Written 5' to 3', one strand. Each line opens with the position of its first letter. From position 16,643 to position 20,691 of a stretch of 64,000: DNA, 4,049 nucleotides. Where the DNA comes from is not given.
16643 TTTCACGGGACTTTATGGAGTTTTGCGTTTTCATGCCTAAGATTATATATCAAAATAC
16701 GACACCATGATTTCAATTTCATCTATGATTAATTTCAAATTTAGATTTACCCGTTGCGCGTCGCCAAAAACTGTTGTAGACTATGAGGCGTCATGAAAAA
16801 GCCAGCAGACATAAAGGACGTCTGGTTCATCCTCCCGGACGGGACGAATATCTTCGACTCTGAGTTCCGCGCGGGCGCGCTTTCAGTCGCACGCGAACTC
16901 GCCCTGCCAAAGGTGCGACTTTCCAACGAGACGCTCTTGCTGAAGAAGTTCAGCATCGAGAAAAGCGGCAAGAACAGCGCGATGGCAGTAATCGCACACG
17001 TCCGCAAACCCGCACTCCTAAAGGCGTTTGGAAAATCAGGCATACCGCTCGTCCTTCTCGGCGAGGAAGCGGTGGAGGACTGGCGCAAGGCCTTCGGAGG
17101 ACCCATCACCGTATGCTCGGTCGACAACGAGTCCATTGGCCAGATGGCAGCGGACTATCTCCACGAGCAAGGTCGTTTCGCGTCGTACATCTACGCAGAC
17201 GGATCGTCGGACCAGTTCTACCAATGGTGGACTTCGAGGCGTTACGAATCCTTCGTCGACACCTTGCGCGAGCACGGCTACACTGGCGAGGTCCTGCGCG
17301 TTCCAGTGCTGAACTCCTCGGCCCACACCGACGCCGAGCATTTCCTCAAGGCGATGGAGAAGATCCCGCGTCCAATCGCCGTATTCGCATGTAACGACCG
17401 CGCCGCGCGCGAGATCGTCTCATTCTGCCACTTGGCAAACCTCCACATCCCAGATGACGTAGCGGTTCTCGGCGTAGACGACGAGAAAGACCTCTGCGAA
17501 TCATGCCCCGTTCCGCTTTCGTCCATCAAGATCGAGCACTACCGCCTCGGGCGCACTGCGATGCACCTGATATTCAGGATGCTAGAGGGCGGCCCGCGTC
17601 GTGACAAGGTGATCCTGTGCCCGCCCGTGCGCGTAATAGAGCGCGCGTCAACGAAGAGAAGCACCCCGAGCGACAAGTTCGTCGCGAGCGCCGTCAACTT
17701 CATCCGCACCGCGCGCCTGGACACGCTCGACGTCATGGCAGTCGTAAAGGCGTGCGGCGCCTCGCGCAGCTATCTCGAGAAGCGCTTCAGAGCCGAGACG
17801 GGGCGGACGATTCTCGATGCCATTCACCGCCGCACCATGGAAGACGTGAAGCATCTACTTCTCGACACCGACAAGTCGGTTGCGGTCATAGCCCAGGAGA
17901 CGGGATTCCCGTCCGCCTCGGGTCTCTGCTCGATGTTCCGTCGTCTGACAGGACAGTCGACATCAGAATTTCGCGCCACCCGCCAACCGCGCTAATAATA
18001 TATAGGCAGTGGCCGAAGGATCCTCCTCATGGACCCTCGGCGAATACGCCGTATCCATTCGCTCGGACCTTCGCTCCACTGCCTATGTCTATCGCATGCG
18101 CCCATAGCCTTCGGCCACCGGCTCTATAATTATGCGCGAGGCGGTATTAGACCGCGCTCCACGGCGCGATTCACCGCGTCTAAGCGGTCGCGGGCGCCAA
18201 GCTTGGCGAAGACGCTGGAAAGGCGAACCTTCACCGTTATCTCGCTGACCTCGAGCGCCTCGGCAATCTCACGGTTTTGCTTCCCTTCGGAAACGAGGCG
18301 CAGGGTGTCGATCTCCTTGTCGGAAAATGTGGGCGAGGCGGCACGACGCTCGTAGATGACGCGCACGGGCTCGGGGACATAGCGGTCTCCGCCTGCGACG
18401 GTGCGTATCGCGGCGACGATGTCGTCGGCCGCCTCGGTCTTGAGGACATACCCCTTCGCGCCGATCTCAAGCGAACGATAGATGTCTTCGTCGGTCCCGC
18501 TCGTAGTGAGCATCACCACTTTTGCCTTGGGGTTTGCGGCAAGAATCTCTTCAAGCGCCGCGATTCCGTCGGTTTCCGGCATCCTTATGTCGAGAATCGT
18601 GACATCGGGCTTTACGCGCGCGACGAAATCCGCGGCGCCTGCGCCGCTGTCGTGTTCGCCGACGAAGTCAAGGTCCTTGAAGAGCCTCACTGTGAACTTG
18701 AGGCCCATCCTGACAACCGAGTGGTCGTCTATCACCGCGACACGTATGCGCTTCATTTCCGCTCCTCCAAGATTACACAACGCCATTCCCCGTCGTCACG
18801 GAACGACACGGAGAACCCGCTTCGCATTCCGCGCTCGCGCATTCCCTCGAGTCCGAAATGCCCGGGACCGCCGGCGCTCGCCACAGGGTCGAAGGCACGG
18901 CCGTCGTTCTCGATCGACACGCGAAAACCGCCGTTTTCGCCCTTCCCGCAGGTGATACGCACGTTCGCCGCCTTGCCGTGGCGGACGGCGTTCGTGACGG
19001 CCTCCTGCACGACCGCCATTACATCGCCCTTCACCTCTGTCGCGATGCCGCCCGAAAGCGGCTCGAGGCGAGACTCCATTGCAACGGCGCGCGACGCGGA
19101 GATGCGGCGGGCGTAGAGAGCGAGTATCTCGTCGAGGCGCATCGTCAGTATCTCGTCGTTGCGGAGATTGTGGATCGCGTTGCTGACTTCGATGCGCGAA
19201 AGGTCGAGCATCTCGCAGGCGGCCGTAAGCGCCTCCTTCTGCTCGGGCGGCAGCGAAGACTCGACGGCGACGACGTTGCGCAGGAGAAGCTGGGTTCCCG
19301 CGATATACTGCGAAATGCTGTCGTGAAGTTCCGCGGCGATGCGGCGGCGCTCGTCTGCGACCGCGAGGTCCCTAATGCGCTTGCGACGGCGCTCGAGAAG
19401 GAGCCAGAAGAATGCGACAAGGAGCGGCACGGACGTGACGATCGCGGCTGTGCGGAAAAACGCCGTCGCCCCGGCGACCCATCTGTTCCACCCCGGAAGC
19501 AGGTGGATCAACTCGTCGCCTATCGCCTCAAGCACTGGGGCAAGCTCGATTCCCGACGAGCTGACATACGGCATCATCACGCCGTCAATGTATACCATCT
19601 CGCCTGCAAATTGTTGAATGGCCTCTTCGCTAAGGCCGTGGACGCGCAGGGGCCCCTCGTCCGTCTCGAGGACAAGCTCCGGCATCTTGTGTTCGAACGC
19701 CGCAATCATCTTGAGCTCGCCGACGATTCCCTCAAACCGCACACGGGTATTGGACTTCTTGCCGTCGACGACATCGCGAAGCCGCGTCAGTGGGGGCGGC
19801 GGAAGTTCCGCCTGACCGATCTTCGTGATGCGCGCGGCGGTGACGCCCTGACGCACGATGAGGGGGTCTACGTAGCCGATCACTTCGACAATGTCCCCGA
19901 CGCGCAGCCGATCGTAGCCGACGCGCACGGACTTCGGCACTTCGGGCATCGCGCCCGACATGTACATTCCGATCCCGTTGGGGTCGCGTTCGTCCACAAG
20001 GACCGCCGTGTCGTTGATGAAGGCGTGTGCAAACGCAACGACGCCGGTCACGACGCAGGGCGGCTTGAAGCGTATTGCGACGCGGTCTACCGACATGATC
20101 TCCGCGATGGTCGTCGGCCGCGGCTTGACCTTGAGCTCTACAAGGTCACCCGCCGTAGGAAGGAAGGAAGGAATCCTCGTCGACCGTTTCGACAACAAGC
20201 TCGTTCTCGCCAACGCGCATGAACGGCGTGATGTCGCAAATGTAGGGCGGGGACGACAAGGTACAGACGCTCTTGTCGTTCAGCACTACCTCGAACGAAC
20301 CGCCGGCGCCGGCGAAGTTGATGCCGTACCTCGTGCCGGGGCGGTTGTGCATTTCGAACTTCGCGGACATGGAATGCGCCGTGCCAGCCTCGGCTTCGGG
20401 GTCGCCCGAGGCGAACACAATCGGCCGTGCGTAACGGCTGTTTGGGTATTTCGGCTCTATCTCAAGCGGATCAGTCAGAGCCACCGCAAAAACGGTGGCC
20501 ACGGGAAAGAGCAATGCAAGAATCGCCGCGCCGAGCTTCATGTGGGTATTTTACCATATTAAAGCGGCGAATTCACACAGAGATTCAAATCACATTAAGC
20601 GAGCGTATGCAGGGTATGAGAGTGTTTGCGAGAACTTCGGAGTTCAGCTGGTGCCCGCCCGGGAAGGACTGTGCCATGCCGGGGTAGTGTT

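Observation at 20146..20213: Sensor kinase split exactly at a (TTCC)4 tract: phase-variable switch or fresh pseudogene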

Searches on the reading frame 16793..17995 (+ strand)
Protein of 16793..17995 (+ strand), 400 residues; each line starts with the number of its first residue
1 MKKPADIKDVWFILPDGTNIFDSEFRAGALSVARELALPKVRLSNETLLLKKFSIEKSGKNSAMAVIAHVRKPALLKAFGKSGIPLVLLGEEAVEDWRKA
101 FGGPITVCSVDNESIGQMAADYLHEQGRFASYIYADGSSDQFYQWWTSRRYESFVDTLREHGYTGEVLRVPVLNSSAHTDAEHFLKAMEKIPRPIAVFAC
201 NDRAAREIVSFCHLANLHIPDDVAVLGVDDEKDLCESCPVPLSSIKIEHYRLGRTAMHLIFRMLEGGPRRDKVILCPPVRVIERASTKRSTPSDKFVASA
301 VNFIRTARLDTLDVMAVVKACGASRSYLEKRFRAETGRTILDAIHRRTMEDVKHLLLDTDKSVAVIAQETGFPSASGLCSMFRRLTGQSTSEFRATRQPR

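Call 4: search_protein_families(library=pfam, proteins=[window:16793-17995:+], max_evalue=0.01)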
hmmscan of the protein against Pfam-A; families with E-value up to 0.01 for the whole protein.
window:16793-17995:+ (400 aa): 5 families
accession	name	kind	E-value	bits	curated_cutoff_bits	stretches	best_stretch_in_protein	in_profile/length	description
PF13377.12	Peripla_BP_3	-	1.1e-29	104.1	26.5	1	121-287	2-167/167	Periplasmic binding protein-like domain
PF12833.13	HTH_18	-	2.6e-19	69.7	33.6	1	319-395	3-79/80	Helix-turn-helix domain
PF00165.29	HTH_AraC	-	6.7e-11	42.5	26.6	2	358-394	6-41/42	Bacterial regulatory helix-turn-helix proteins, AraC family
PF13407.12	Peripla_BP_4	-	2.4e-05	24.4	35.1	1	77-266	74-256/258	Periplasmic binding protein domain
PF00532.27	Peripla_BP_1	-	3.5e-05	23.8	22.2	1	74-262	72-259/281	Periplasmic binding proteins and sugar binding domain of LacI family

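Call 54: find_encoding_contigs(protein=window:16793-17995:+, flank=4000, max_places=10)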
Protein window:16793-17995:+ (400 aa): 23 contigs read that carry it; 10 places shown.
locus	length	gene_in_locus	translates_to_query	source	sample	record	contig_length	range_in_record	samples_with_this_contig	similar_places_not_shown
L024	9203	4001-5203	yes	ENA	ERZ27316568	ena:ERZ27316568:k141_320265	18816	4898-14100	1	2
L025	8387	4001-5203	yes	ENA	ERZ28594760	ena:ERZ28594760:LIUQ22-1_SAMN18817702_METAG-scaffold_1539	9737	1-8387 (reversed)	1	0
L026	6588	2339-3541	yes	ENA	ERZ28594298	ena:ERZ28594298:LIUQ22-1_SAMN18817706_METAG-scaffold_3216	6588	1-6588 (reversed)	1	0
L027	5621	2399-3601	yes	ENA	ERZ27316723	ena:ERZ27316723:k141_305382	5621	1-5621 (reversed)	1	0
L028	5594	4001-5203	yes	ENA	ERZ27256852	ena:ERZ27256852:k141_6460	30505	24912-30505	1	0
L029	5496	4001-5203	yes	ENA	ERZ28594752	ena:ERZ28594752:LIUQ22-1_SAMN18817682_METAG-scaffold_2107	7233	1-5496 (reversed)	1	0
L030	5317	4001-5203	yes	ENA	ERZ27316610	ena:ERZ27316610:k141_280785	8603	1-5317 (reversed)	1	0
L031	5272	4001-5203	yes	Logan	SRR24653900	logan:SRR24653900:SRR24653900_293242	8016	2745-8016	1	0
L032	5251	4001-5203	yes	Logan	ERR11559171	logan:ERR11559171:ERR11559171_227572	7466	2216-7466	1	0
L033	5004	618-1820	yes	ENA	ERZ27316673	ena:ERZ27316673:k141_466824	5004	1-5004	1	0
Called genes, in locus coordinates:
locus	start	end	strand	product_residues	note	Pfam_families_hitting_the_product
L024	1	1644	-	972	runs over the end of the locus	PF02449:Glyco_hydro_42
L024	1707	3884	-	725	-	PF17936:Big_6 (weak), PF03629:SASA (faint)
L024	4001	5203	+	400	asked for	PF13407:Peripla_BP_4 (faint), PF13377:Peripla_BP_3, PF00165:HTH_AraC (faint), PF12833:HTH_18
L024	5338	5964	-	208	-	PF00072:Response_reg, PF00196:GerE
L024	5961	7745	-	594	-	PF07730:HisKA_3, PF13581:HATPase_c_2 (weak), PF02518:HATPase_c (weak)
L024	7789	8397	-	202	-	PF05728:UPF0227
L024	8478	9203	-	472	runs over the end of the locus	PF01637:ATPase_2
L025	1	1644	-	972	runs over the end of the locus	PF02449:Glyco_hydro_42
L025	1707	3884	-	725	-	PF17936:Big_6 (weak), PF03629:SASA (faint)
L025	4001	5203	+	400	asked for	PF13407:Peripla_BP_4 (faint), PF13377:Peripla_BP_3, PF00165:HTH_AraC (faint), PF12833:HTH_18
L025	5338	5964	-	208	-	PF00072:Response_reg, PF00196:GerE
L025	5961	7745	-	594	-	PF07730:HisKA_3, PF13581:HATPase_c_2 (weak), PF02518:HATPase_c (weak)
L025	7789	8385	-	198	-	?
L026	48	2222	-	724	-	PF17936:Big_6 (weak), PF03629:SASA (faint)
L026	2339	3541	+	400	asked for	PF13407:Peripla_BP_4 (faint), PF13377:Peripla_BP_3, PF00165:HTH_AraC (faint), PF12833:HTH_18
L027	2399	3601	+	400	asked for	PF13407:Peripla_BP_4 (faint), PF13377:Peripla_BP_3, PF00165:HTH_AraC (faint), PF12833:HTH_18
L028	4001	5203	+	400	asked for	PF13407:Peripla_BP_4 (faint), PF13377:Peripla_BP_3, PF00165:HTH_AraC (faint), PF12833:HTH_18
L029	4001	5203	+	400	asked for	PF13407:Peripla_BP_4 (faint), PF13377:Peripla_BP_3, PF00165:HTH_AraC (faint), PF12833:HTH_18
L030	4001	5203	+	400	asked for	PF13407:Peripla_BP_4 (faint), PF13377:Peripla_BP_3, PF00165:HTH_AraC (faint), PF12833:HTH_18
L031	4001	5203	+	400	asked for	PF13407:Peripla_BP_4 (faint), PF13377:Peripla_BP_3, PF00165:HTH_AraC (faint), PF12833:HTH_18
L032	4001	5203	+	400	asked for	PF13407:Peripla_BP_4 (faint), PF13377:Peripla_BP_3, PF00165:HTH_AraC (faint), PF12833:HTH_18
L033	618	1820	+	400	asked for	PF13407:Peripla_BP_4 (faint), PF13377:Peripla_BP_3, PF00165:HTH_AraC (faint), PF12833:HTH_18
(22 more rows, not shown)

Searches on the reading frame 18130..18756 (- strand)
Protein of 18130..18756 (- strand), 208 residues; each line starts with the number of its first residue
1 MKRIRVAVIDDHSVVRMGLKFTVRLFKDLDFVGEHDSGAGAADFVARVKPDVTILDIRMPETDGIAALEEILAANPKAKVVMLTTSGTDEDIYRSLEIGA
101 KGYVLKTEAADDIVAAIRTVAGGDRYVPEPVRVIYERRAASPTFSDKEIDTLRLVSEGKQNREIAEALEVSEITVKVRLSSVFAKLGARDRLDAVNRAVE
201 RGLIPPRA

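Call 4: search_protein_families(library=pfam, proteins=[window:18130-18756:-], max_evalue=0.01)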
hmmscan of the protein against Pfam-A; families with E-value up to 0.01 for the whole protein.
window:18130-18756:- (208 aa): 3 families
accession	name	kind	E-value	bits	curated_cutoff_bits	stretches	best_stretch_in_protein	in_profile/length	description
PF00072.30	Response_reg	-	4.1e-23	82.1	30.2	1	6-118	1-111/111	Response regulator receiver domain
PF00196.25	GerE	-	3.3e-14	52.7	23.5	1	143-196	2-55/57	Bacterial regulatory proteins, luxR family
PF08281.18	Sigma70_r4_2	-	0.0005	20.1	25.7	1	157-180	25-48/54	Sigma-70, region 4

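Call 17: find_encoding_contigs(protein=window:18130-18756:-, flank=4000, max_places=10)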
Protein window:18130-18756:- (208 aa): no gene with exactly this product is on record in the collection.

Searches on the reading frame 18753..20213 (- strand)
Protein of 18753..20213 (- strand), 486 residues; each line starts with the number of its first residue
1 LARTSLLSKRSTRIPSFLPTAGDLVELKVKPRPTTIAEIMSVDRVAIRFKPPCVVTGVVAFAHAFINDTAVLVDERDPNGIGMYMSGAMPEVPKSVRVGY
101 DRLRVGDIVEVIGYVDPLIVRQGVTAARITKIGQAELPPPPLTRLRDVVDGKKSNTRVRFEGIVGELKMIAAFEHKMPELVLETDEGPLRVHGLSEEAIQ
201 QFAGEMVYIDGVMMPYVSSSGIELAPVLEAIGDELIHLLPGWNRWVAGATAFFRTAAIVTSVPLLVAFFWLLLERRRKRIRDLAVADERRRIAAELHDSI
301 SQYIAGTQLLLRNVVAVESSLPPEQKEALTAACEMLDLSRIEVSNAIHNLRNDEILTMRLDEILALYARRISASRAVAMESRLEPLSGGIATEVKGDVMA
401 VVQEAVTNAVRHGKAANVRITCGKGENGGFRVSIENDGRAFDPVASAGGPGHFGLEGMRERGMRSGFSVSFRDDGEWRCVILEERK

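Call 63: list_cluster_members(proteins=[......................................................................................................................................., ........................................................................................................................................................, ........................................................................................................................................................, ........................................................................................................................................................, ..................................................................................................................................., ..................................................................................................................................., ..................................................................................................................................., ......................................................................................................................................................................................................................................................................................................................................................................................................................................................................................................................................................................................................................, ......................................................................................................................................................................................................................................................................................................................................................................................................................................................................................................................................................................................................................, window:18753-20213:-])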
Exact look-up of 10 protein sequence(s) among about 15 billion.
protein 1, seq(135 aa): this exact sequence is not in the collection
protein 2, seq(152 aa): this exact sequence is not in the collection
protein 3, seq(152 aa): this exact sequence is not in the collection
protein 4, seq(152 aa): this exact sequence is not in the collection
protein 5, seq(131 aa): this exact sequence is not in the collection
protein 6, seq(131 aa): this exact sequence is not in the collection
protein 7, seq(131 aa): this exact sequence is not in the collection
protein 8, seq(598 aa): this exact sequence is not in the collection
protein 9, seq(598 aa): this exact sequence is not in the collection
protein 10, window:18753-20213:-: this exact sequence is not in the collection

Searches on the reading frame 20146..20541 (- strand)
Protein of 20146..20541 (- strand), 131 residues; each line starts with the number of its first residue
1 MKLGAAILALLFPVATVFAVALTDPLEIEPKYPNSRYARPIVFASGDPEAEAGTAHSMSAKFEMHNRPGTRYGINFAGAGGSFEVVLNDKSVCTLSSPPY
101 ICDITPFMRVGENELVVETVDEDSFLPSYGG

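Call 8: find_encoding_contigs(protein=window:20146-20541:-, flank=3000, max_places=10)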
Protein window:20146-20541:- (131 aa): no gene with exactly this product is on record in the collection.

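Call 26: list_cluster_members(proteins=[window:20149-20541:-, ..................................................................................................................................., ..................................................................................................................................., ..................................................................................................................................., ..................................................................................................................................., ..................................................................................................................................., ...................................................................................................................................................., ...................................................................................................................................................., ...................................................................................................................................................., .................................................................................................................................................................])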
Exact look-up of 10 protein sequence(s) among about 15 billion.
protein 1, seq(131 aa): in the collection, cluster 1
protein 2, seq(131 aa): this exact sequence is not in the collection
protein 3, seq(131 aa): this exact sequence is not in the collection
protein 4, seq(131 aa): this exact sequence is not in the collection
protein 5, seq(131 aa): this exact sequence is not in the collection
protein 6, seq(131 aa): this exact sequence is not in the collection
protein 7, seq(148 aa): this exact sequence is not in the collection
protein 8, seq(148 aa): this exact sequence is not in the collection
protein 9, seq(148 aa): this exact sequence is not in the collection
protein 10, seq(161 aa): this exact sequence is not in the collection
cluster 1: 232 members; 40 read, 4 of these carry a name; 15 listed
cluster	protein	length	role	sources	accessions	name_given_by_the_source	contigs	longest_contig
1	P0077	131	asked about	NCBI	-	-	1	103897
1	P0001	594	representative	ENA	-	-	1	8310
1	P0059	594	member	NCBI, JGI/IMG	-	signal transduction histidine kinase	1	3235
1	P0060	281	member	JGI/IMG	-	signal transduction histidine kinase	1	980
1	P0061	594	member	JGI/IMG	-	hypothetical protein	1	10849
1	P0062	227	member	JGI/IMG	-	signal transduction histidine kinase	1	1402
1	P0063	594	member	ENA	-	-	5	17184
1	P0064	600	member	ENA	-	-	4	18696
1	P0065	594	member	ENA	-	-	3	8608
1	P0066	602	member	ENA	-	-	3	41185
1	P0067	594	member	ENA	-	-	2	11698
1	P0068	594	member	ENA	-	-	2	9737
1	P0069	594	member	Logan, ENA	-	-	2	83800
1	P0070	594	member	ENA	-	-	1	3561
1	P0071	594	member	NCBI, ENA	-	-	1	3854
